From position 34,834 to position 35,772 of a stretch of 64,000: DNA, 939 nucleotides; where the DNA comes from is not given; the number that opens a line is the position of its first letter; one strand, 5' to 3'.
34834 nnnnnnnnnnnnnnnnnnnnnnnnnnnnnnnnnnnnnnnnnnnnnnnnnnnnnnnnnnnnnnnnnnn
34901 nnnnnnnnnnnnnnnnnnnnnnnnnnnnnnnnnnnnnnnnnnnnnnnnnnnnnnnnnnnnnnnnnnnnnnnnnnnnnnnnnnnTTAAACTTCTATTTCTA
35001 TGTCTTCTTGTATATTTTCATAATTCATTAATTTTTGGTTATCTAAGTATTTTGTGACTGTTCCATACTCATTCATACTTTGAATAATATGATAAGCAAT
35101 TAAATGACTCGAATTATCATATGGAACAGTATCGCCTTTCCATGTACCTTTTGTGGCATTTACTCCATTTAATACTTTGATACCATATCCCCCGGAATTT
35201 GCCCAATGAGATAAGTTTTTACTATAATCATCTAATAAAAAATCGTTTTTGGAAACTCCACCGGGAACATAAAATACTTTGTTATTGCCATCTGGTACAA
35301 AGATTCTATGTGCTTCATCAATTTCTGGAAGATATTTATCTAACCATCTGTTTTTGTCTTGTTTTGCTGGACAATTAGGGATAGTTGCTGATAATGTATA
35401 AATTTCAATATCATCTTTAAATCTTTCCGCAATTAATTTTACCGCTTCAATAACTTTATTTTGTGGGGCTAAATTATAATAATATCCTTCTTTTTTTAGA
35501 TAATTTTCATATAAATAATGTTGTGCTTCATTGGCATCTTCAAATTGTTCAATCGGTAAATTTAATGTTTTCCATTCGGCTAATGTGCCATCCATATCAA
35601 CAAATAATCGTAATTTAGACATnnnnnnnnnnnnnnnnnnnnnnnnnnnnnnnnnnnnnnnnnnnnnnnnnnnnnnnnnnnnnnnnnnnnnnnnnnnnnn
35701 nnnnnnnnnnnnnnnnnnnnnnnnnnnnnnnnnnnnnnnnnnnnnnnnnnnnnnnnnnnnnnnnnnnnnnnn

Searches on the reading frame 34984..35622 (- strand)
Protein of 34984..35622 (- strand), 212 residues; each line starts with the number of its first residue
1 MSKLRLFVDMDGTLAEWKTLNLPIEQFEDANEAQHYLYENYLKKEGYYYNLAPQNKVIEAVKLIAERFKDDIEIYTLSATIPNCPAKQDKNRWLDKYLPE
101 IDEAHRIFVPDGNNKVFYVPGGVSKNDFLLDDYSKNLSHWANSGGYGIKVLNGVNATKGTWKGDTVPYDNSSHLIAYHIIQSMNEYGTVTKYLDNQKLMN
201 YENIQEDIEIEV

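Call 6: search_protein_families(library=pfam, proteins=[window:34984-35622:-], max_evalue=0.01)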
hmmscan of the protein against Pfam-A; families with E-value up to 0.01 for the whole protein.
window:34984-35622:- (212 aa): 1 family
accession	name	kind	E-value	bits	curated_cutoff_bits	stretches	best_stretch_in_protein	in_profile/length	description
PF06941.18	NT5C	-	2.2e-07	31.4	24.8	1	32-141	48-144/180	5' nucleotidase, deoxy (Pyrimidine), cytosolic type C protein (NT5C)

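Call 10: search_protein_families(library=ncbifam, proteins=[window:34984-35622:-], max_evalue=0.01)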
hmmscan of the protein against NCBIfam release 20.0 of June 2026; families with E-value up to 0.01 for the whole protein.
window:34984-35622:- (212 aa): 0 families

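Call 57: search_dna_similar(query=window:34984-35622:-, collection=phages, mode=protein, max_rows=25, max_evalue=0.001)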
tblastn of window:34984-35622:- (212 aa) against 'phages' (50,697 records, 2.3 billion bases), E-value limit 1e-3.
Records with a match: 38; places in all: 38; records where one place covers at least 80% of the query: 2.
Best place of each record, by identity: <60% 38.
By first word of the organism name: Prevotella 15; Sinorhizobium 7; Erwinia 4; Yersinia 4; Bacteriophage 2; Stenotrophomonas 2; Serratia 2; Vibrio 2.
By host as written in the record: Prevotella sp. 15; - 7; Sinorhizobium meliloti 7; Erwinia amylovora SNUABM_01 2; Erwinia amylovora 2; Serratia marcescens UCC2017 2; Stenotrophomonas maltophilia B28B 1; Stenotrophomonas maltophilia 1; and 1 more.
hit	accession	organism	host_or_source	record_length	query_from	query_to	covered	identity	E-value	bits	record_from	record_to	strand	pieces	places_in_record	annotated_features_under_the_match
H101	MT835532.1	Bacteriophage sp.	human fecal samples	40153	3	181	84%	33.7%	3e-24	105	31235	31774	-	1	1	record has no annotation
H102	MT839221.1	Bacteriophage sp.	human fecal samples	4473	5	179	83%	32.3%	8e-21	95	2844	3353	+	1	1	record has no annotation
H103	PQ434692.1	Stenotrophomonas phage ANB28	Stenotrophomonas maltophilia B28B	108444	1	145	68%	31.2%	7e-5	49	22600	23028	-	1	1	hypothetical protein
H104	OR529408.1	Stenotrophomonas phage BUCTxx99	Stenotrophomonas maltophilia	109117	1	145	68%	30.6%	4e-5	49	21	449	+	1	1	putative 5'3'-deoxyribonucleotidase protein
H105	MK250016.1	Prevotella phage Lak-A1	Prevotella sp.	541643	6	144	66%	31.0%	6e-5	49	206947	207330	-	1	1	record has no annotation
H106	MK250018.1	Prevotella phage Lak-A1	Prevotella sp.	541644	6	144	66%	31.0%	6e-5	49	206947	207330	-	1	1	record has no annotation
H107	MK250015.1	Prevotella phage Lak-A1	Prevotella sp.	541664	6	144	66%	31.0%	6e-5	49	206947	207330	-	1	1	record has no annotation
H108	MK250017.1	Prevotella phage Lak-A1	Prevotella sp.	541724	6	144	66%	31.0%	6e-5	49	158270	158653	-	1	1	record has no annotation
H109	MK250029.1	Prevotella phage Lak-C1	Prevotella sp.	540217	6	144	66%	31.0%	6e-5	49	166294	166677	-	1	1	record has no annotation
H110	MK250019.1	Prevotella phage Lak-A2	Prevotella sp.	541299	6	144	66%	31.0%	6e-5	49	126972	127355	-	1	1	record has no annotation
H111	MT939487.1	Erwinia phage pEa_SNUABM_47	Erwinia amylovora SNUABM_01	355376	1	146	69%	29.1%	1e-4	48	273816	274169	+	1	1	putative nucleotidase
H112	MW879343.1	Erwinia phage pEa_SNUABM_44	Erwinia amylovora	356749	1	146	69%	29.1%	1e-4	48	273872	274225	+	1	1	hypothetical protein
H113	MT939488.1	Erwinia phage pEa_SNUABM_50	Erwinia amylovora SNUABM_01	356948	1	146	69%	29.1%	1e-4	48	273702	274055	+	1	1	putative nucleotidase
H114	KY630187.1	Serratia phage BF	Serratia marcescens UCC2017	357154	1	146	69%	29.1%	1e-4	48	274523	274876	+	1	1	nucleotidase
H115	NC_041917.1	Serratia phage BF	Serratia marcescens UCC2017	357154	1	146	69%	29.1%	1e-4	48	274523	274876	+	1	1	phosphoheptose isomerase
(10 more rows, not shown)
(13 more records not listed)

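Call 59: search_solved_structures(query=window:34984-35622:-, max_evalue=1, show_alignments=1)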
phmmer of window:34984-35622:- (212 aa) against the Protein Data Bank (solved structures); distinct sequences matched with E-value up to 1: 10.
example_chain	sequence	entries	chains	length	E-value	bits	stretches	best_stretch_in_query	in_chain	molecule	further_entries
3bwv_A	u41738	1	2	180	0.00048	22.9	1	37-116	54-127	Putative 5'(3')-deoxyribonucleotidase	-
7z65_A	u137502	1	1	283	0.021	17.6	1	104-157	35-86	Chitinase, GH18 family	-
7z64_A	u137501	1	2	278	0.022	17.5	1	104-156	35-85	Chitinase, GH18 family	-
2huh_A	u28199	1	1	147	0.15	14.7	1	22-72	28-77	Putative DNA mismatch repair protein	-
4mum_A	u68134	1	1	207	0.19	14.5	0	44-99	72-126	Mitochondrial 5' nucleotidase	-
1mh9_A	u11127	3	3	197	0.2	14.4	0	44-98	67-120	deoxyribonucleotidase | 5(3)-deoxyribonucleotidase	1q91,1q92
4mwo_A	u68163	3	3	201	0.21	14.3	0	44-98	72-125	5'(3')-deoxyribonucleotidase, mitochondrial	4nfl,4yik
4l6a_A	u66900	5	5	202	0.22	14.2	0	44-98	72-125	5'(3')-deoxyribonucleotidase, mitochondrial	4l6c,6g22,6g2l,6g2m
7tpm_A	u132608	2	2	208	0.64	12.7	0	92-135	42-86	Outer membrane lipoprotein carrier protein LolA | Outer membrane lipoprotein carrier protein (LolA)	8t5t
9mzc_L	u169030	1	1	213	0.74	12.5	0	82-124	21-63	anti-IL6 designed Fab light chain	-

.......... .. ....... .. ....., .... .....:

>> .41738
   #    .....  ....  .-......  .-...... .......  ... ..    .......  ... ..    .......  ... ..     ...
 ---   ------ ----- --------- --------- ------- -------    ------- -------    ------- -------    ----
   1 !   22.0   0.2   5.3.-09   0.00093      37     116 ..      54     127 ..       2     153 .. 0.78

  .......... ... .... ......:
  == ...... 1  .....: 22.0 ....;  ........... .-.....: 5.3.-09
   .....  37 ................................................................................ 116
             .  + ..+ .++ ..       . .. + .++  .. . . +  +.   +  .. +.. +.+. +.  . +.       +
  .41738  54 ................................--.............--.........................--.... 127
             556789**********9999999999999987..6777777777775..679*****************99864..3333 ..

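Call 65: search_protein_families(library=phrogs, proteins=[window:34984-35622:-], max_evalue=0.001)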
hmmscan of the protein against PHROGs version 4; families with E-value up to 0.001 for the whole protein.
window:34984-35622:- (212 aa): 2 families
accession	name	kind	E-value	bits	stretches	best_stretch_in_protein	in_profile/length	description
phrog_2643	-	moron, auxiliary metabolic gene and host takeover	6.2e-17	62.8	1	3-157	6-163/182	5'-3' deoxyribonucleotidase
phrog_420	-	unknown function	8.7e-13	49.4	1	2-187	12-210/267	unknown function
